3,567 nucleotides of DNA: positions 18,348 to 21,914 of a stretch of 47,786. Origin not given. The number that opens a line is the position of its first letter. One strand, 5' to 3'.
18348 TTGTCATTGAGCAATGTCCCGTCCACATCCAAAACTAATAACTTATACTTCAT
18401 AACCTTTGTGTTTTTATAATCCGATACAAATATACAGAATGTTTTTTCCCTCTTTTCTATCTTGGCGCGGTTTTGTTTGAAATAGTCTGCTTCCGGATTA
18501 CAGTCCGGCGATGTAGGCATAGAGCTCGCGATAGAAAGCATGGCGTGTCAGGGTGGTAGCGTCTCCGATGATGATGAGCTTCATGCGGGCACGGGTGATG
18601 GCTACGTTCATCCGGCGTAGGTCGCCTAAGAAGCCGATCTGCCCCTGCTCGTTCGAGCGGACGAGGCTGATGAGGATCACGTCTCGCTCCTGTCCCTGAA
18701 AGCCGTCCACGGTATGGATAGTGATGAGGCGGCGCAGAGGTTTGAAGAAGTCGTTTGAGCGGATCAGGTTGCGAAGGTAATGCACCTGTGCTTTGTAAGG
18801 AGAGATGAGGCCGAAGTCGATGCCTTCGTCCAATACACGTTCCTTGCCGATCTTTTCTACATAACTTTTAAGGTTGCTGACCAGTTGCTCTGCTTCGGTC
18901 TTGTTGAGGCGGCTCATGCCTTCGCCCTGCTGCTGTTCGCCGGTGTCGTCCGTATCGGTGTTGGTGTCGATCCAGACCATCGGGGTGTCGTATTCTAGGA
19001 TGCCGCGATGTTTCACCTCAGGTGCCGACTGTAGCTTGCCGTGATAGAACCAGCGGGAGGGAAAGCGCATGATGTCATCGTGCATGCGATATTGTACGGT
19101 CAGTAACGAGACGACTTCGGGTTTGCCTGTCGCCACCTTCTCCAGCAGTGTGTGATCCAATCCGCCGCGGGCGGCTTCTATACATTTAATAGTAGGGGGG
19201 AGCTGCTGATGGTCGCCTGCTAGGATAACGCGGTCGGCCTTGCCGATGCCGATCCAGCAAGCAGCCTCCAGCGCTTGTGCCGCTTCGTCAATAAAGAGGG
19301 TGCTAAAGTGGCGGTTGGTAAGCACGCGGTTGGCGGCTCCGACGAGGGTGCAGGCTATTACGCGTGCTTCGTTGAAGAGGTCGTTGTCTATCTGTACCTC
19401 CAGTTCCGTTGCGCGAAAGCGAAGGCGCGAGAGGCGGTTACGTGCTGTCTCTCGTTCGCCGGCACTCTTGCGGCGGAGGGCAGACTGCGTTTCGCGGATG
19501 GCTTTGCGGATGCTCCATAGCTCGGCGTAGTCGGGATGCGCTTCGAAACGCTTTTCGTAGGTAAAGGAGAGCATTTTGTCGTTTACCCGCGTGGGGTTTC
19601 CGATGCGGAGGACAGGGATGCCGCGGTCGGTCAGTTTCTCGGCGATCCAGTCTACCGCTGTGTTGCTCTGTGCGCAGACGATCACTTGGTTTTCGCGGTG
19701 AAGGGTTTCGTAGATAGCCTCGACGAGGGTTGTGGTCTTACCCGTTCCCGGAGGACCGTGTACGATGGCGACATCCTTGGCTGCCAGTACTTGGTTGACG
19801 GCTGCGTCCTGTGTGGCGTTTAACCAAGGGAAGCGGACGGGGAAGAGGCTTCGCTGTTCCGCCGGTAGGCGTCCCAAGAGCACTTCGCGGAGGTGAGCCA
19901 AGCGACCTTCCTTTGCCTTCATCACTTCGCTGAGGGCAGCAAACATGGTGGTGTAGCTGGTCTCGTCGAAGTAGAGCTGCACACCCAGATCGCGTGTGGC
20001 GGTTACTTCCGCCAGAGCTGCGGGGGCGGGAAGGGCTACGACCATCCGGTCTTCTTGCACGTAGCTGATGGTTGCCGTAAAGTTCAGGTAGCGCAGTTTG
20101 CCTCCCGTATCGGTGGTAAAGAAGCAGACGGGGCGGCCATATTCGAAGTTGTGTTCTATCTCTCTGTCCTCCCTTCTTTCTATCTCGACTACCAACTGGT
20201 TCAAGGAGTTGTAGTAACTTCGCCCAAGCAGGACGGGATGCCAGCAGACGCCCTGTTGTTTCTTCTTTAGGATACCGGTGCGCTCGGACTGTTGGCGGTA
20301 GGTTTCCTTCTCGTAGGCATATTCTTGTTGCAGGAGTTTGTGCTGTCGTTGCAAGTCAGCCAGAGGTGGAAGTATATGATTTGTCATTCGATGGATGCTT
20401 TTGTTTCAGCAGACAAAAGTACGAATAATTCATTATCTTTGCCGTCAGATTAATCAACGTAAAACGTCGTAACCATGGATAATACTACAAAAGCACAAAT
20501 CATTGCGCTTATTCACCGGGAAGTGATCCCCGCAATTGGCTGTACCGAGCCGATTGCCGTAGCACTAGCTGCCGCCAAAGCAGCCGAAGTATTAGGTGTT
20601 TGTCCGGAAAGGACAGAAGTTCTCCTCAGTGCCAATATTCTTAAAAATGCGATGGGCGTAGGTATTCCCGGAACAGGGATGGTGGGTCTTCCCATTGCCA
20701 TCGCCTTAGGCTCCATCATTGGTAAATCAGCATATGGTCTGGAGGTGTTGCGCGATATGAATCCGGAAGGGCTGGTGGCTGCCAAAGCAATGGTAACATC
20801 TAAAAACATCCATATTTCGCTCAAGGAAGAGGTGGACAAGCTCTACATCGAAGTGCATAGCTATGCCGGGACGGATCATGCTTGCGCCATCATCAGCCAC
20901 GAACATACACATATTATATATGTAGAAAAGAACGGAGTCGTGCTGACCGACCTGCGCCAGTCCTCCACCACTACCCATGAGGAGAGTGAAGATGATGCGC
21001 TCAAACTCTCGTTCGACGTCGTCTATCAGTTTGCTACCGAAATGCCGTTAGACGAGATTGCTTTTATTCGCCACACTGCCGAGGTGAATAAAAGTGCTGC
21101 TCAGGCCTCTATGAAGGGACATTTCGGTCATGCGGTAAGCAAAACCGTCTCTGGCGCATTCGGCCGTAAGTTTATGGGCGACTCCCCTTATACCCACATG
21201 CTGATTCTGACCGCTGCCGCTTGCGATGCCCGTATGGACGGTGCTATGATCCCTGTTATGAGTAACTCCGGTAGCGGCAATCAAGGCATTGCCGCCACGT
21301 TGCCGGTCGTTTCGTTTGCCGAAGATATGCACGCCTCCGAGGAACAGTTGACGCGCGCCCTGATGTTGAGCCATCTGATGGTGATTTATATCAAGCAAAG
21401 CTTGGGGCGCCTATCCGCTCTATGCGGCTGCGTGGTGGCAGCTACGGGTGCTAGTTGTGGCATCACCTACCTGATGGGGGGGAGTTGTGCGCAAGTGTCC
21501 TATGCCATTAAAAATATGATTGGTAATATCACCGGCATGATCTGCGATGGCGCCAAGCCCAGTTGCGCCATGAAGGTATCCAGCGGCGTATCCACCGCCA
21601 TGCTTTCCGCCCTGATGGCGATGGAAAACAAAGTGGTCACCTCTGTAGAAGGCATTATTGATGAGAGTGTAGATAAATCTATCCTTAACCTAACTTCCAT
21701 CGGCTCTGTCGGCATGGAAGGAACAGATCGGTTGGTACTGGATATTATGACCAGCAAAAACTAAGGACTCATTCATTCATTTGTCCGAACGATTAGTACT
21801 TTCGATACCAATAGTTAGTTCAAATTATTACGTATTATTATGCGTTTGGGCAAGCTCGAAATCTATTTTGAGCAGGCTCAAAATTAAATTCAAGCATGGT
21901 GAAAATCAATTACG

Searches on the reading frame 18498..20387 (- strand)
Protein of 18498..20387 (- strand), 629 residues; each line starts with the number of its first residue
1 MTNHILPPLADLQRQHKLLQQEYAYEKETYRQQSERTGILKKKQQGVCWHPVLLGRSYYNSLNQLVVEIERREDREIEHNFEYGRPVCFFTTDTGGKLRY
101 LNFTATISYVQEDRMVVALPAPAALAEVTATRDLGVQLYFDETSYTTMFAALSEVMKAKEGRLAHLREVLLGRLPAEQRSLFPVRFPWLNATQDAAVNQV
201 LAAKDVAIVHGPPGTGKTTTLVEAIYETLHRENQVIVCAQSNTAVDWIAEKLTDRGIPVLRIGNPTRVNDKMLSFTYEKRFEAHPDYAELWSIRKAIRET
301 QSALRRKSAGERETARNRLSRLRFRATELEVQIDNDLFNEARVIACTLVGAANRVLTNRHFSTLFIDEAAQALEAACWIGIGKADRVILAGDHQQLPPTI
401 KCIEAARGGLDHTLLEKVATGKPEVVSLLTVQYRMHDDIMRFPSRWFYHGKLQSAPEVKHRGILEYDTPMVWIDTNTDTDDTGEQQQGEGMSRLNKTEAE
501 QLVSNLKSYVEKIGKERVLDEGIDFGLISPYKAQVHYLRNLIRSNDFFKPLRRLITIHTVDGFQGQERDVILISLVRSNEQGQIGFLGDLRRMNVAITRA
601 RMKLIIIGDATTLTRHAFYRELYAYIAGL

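Call 7: search_protein_families(library=pfam, proteins=[window:18498-20387:-], max_evalue=0.001)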
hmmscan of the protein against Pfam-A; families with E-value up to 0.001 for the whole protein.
window:18498-20387:- (629 aa): 12 families
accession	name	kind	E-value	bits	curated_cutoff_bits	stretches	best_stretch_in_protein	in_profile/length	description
PF13087.12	AAA_12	-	1.2e-57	195.1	27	1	410-610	1-194/195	AAA domain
PF13086.12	AAA_11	-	2.7e-54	185.1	27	1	189-401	2-255/257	AAA domain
PF13604.12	AAA_30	-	1.3e-12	48.3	27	1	189-397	2-129/191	AAA domain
PF13245.12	AAA_19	-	2.7e-10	41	25.1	1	193-399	1-132/134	AAA domain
PF01443.25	Viral_helicase1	-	3.5e-08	34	21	0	208-233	2-26/228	Viral superfamily 1 RNA helicase core domain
PF20720.3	nSTAND3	-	6.5e-05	23.1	27.2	1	197-248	10-61/155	Novel STAND NTPase 3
PF25199.1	nSTAND_NTPase5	-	8.2e-05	22.9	34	1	185-253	21-91/145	Novel STAND NTPase 5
PF13401.12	AAA_22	-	0.00015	22.5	27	0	205-246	6-48/130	AAA domain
PF00270.35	DEAD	-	0.0002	21.6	26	1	191-257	2-70/167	DEAD/DEAH box helicase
PF09848.15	SLFN-g3_helicase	-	0.00026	20.8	24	0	204-265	1-56/354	Schlafen group 3, DNA/RNA helicase domain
PF00580.27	UvrD-helicase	-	0.00033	20.9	23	0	189-254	1-67/271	UvrD/REP helicase N-terminal domain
PF13191.12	AAA_16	-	0.0005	21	32.6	0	205-240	25-56/167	AAA ATPase domain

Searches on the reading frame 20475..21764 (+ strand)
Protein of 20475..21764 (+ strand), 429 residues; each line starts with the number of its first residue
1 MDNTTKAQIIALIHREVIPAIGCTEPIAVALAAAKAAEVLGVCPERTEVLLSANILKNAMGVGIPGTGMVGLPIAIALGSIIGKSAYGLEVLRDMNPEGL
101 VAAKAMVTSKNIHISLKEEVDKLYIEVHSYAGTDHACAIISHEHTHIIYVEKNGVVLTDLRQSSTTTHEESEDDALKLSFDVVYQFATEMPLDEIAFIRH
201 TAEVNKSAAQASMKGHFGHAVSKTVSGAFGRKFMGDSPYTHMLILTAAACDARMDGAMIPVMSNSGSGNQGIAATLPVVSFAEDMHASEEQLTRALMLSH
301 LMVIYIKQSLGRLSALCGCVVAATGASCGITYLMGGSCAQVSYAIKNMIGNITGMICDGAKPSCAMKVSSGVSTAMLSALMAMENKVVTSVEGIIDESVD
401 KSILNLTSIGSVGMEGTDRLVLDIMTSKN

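Call 7: search_protein_families(library=pfam, proteins=[window:20475-21764:+], max_evalue=0.001)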
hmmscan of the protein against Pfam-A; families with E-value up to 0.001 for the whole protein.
window:20475-21764:+ (429 aa): 1 family
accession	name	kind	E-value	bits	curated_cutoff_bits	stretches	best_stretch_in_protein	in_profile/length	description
PF03313.21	SDH_alpha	-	6.3e-67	226.4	26.4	1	88-422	3-259/260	Serine dehydratase alpha chain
